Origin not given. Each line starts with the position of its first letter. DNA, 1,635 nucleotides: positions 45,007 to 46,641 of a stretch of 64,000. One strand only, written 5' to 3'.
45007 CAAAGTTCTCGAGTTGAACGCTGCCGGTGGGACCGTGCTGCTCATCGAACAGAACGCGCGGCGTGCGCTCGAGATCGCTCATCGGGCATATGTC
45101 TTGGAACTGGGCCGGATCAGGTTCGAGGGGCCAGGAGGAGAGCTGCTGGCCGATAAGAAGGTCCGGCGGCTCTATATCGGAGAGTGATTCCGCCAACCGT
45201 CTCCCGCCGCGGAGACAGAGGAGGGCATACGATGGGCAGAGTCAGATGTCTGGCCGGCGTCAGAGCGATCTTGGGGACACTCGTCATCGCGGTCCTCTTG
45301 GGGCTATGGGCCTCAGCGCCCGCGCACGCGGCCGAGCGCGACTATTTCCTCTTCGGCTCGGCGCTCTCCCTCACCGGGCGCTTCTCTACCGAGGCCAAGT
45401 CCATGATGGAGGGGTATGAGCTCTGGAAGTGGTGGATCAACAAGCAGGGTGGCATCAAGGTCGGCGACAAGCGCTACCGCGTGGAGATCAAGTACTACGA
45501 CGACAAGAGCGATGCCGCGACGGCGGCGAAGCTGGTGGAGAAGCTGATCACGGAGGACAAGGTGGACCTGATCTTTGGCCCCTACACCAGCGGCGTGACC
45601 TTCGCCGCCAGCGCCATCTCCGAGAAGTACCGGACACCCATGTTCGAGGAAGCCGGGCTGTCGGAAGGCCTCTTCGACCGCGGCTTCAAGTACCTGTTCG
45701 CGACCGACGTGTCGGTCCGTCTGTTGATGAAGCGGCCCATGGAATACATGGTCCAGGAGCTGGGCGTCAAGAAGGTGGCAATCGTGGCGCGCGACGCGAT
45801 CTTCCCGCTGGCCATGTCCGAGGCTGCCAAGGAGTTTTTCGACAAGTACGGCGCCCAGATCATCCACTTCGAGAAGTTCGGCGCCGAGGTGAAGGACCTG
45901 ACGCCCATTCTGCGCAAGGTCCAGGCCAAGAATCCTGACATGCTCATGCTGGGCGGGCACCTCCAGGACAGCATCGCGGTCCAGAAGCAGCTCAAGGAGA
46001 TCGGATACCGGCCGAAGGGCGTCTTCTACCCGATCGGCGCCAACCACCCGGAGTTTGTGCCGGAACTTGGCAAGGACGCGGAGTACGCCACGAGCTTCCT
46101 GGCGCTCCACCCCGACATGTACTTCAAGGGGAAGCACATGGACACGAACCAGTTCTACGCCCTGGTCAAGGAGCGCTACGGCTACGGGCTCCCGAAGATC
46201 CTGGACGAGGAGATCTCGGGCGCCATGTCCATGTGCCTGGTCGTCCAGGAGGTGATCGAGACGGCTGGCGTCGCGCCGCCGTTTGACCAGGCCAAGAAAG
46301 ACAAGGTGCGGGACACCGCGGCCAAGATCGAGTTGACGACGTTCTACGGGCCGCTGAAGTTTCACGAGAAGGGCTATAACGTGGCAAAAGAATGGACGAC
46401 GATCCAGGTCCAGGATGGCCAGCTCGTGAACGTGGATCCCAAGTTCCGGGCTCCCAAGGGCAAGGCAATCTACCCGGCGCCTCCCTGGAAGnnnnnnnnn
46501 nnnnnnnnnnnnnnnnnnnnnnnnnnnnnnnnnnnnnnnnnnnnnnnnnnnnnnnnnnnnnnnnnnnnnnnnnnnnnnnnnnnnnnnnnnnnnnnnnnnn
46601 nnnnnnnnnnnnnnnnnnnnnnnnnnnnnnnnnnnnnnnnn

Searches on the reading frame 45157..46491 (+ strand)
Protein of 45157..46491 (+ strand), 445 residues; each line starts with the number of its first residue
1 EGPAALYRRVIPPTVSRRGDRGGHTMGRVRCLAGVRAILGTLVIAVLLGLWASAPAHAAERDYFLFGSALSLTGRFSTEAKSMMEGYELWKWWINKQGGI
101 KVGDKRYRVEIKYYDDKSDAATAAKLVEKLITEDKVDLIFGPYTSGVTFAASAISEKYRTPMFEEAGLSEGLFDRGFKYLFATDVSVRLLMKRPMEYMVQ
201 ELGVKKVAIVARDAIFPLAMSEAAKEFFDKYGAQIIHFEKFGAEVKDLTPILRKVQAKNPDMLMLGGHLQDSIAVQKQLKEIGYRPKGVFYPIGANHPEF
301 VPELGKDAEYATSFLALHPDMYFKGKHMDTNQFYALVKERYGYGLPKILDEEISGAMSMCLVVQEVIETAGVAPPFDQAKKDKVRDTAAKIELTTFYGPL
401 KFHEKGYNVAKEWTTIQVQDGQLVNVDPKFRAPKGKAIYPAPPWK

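Call 30: search_protein_families(library=pfam, proteins=[window:45157-46491:+])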
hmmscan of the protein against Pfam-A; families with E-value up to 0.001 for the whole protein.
window:45157-46491:+ (445 aa): 4 families
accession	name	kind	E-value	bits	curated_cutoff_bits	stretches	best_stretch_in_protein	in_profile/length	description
PF13458.12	Peripla_BP_6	-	1.3e-44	153.8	31.7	1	67-421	5-342/343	Periplasmic binding protein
PF13433.12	Peripla_BP_5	-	5.4e-17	62.4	27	1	70-417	7-335/363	Periplasmic binding protein domain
PF01094.35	ANF_receptor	-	2.4e-09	37.2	25.4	1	105-259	21-177/353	Receptor family ligand binding region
PF02608.20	Bmp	-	0.00096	18.7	24.1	0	97-146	146-197/301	ABC transporter substrate-binding protein PnrA-like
